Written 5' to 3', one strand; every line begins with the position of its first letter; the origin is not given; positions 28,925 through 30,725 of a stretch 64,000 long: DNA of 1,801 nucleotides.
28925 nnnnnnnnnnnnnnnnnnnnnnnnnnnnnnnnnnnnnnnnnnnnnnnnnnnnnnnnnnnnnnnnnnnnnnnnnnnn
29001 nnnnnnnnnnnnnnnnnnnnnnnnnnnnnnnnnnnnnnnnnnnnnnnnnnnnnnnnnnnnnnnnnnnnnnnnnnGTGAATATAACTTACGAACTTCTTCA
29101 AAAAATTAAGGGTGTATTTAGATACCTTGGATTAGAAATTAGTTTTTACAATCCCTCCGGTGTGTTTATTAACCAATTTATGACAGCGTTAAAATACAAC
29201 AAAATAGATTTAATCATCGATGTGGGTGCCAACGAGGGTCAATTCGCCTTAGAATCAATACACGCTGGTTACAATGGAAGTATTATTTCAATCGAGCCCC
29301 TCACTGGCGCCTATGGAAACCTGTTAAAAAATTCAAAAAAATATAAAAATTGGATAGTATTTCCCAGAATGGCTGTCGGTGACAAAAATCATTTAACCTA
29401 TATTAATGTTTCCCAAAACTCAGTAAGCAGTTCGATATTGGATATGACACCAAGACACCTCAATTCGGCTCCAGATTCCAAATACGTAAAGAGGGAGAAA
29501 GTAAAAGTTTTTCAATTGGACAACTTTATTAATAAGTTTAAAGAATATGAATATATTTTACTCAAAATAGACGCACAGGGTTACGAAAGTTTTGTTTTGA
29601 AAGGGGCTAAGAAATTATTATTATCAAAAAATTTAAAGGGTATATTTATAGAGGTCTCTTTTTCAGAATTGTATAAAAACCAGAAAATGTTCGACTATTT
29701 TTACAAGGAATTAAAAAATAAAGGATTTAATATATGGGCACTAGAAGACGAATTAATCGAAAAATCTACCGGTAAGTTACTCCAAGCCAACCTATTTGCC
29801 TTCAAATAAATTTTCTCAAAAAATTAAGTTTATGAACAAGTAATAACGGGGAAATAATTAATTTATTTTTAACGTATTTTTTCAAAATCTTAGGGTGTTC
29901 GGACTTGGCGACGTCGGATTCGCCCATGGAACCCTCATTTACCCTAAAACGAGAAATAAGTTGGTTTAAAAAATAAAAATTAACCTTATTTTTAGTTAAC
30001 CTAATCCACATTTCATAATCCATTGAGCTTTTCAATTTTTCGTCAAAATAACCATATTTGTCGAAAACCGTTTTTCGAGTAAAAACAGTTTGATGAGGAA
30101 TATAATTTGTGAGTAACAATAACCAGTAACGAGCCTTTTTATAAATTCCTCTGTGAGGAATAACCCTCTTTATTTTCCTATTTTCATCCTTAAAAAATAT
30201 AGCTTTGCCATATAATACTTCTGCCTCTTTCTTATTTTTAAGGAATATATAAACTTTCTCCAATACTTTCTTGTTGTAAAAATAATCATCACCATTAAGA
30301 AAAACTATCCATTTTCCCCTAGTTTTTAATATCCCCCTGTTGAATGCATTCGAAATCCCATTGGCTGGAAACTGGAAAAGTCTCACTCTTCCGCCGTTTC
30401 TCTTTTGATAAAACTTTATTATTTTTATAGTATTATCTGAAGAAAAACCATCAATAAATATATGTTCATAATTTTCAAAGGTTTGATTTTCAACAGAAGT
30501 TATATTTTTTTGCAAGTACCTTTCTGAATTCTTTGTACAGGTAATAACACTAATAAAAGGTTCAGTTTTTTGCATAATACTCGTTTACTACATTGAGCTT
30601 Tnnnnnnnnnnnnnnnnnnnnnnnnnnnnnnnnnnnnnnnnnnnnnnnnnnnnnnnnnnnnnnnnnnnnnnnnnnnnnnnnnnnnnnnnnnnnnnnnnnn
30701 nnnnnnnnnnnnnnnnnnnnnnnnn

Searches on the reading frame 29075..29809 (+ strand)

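Call 7: search_protein_families(library=pfam, proteins=[window:29075-29809:+], max_evalue=0.001)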
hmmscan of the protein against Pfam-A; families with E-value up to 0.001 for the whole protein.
window:29075-29809:+ (244 aa): 1 family
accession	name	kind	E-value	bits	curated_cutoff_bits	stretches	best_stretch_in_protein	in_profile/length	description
PF05050.19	Methyltransf_21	-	2.1e-19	70.8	22.7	1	49-219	1-172/173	Methyltransferase FkbM domain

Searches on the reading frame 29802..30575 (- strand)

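Call 7: search_protein_families(library=pfam, proteins=[window:29802-30575:-], max_evalue=0.001)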
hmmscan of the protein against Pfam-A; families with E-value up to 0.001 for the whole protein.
window:29802-30575:- (257 aa): 3 families
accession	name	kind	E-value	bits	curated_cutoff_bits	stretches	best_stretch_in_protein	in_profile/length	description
PF00535.33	Glycos_transf_2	-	2e-28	99.9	23.3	1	9-168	1-162/168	Glycosyl transferase family 2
PF10111.15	Glyco_tranf_2_2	-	1.4e-12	48.1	27.3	1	9-201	1-207/276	Glycosyltransferase like family 2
PF13641.12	Glyco_tranf_2_3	-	3.8e-06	27.5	27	1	8-238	3-224/230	Glycosyltransferase like family 2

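Call 62: search_protein_families(library=ncbifam, proteins=[window:29802-30575:-], max_evalue=1e-8)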
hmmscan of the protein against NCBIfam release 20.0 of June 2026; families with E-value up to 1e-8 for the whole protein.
window:29802-30575:- (257 aa): 12 families
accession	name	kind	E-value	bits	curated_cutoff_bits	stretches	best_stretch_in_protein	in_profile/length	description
NF047683.1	TeichurnBiosyTuaG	equivalog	1.3e-26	93.7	400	1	1-220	1-213/252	teichuronic acid biosynthesis protein TuaG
NF053739.1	GlytfEpsEBac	equivalog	4.9e-20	71.6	450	1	6-214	1-206/265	glycosyltransferase EpsE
NF007482.0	PRK10073.1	equivalog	6.1e-17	61.6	423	1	1-142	1-139/334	glycosyltransferase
TIGR04009.1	wcaE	equivalog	1.6e-16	60.4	369.2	1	9-216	4-201/248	colanic acid biosynthesis glycosyltransferase WcaE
TIGR04017.1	WcaA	equivalog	2.9e-14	53.3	495.75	1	4-224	3-219/279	colanic acid biosynthesis glycosyltransferase WcaA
NF041875.1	EPS_EpsD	equivalog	7.4e-14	51.9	370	1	8-206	1-202/325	exopolysaccharide biosynthesis glycosyltransferase EpsD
NF007453.0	PRK10018.1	equivalog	8.9e-14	51.8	382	1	2-223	2-219/280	colanic acid biosynthesis glycosyltransferase WcaA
TIGR04283.1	glyco_like_mftF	equivalog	4.6e-13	49.3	182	1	8-204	1-179/221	TIGR04283 family arsenosugar biosynthesis glycosyltransferase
NF050050.1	ProtGlycPglI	equivalog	4.5e-12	46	500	1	6-217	2-208/306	GalNAc(5)-diNAcBac-PP-undecaprenol beta-1,3-glucosyltransferase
NF038302.1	EPS_HpsE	equivalog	1.4e-10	40.6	300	1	8-124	3-122/307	hormogonium polysaccharide biosynthesis glycosyltransferase HpsE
TIGR03111.1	glyc2_xrt_Gpos1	hypoth_equivalog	4.8e-09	35.5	363.95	1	3-130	46-174/439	TIGR03111 family XrtG-associated glycosyltransferase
NF038299.1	EPS_HpsN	equivalog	5.2e-09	35.5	425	1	6-185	1-192/317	hormogonium polysaccharide biosynthesis glycosyltransferase HpsN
